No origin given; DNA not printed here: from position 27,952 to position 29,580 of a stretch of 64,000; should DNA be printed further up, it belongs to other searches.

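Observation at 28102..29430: hsdS with two AT-rich target-recognition domains: a specificity different from EcoKI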

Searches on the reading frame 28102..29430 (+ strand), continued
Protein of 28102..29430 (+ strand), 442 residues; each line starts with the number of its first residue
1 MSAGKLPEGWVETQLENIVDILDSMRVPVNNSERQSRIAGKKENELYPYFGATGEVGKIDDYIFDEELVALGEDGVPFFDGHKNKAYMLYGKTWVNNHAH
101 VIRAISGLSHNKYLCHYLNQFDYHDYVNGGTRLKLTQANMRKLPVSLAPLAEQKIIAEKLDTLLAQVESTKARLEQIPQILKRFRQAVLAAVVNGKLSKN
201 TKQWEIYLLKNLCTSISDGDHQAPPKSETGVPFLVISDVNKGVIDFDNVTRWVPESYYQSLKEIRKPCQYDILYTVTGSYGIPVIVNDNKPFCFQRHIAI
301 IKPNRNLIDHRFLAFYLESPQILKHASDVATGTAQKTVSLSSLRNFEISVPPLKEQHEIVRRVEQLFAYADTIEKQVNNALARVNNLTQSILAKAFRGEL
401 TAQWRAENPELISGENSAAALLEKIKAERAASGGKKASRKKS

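Call 50: search_solved_structures(query=P0235, max_evalue=0.01, show_alignments=4)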
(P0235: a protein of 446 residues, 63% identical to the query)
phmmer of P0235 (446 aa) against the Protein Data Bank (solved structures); distinct sequences matched with E-value up to 0.01: 6.
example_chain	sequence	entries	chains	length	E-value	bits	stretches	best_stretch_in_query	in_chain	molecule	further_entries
2y7c_A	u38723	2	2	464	1.5e-81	277.5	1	1-445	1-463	TYPE-1 RESTRICTION ENZYME ECOKI SPECIFICITY PROTEIN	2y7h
1yf2_A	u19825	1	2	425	5.7e-43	150.4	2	4-197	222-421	Type I restriction-modification enzyme, S subunit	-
7bst_A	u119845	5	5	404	1.8e-16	63.2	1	23-172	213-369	Type-1 restriction enzyme EcoR124II specificity protein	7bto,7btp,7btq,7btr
5ybb_D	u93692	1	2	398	4.4e-12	48.7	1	112-404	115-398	Restriction endonuclease S subunits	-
3okg_A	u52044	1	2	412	4.8e-12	48.6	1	111-404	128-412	Restriction endonuclease S subunits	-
7vru_C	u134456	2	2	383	5.4e-07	31.9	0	297-377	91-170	Site-specific DNA recognition subunit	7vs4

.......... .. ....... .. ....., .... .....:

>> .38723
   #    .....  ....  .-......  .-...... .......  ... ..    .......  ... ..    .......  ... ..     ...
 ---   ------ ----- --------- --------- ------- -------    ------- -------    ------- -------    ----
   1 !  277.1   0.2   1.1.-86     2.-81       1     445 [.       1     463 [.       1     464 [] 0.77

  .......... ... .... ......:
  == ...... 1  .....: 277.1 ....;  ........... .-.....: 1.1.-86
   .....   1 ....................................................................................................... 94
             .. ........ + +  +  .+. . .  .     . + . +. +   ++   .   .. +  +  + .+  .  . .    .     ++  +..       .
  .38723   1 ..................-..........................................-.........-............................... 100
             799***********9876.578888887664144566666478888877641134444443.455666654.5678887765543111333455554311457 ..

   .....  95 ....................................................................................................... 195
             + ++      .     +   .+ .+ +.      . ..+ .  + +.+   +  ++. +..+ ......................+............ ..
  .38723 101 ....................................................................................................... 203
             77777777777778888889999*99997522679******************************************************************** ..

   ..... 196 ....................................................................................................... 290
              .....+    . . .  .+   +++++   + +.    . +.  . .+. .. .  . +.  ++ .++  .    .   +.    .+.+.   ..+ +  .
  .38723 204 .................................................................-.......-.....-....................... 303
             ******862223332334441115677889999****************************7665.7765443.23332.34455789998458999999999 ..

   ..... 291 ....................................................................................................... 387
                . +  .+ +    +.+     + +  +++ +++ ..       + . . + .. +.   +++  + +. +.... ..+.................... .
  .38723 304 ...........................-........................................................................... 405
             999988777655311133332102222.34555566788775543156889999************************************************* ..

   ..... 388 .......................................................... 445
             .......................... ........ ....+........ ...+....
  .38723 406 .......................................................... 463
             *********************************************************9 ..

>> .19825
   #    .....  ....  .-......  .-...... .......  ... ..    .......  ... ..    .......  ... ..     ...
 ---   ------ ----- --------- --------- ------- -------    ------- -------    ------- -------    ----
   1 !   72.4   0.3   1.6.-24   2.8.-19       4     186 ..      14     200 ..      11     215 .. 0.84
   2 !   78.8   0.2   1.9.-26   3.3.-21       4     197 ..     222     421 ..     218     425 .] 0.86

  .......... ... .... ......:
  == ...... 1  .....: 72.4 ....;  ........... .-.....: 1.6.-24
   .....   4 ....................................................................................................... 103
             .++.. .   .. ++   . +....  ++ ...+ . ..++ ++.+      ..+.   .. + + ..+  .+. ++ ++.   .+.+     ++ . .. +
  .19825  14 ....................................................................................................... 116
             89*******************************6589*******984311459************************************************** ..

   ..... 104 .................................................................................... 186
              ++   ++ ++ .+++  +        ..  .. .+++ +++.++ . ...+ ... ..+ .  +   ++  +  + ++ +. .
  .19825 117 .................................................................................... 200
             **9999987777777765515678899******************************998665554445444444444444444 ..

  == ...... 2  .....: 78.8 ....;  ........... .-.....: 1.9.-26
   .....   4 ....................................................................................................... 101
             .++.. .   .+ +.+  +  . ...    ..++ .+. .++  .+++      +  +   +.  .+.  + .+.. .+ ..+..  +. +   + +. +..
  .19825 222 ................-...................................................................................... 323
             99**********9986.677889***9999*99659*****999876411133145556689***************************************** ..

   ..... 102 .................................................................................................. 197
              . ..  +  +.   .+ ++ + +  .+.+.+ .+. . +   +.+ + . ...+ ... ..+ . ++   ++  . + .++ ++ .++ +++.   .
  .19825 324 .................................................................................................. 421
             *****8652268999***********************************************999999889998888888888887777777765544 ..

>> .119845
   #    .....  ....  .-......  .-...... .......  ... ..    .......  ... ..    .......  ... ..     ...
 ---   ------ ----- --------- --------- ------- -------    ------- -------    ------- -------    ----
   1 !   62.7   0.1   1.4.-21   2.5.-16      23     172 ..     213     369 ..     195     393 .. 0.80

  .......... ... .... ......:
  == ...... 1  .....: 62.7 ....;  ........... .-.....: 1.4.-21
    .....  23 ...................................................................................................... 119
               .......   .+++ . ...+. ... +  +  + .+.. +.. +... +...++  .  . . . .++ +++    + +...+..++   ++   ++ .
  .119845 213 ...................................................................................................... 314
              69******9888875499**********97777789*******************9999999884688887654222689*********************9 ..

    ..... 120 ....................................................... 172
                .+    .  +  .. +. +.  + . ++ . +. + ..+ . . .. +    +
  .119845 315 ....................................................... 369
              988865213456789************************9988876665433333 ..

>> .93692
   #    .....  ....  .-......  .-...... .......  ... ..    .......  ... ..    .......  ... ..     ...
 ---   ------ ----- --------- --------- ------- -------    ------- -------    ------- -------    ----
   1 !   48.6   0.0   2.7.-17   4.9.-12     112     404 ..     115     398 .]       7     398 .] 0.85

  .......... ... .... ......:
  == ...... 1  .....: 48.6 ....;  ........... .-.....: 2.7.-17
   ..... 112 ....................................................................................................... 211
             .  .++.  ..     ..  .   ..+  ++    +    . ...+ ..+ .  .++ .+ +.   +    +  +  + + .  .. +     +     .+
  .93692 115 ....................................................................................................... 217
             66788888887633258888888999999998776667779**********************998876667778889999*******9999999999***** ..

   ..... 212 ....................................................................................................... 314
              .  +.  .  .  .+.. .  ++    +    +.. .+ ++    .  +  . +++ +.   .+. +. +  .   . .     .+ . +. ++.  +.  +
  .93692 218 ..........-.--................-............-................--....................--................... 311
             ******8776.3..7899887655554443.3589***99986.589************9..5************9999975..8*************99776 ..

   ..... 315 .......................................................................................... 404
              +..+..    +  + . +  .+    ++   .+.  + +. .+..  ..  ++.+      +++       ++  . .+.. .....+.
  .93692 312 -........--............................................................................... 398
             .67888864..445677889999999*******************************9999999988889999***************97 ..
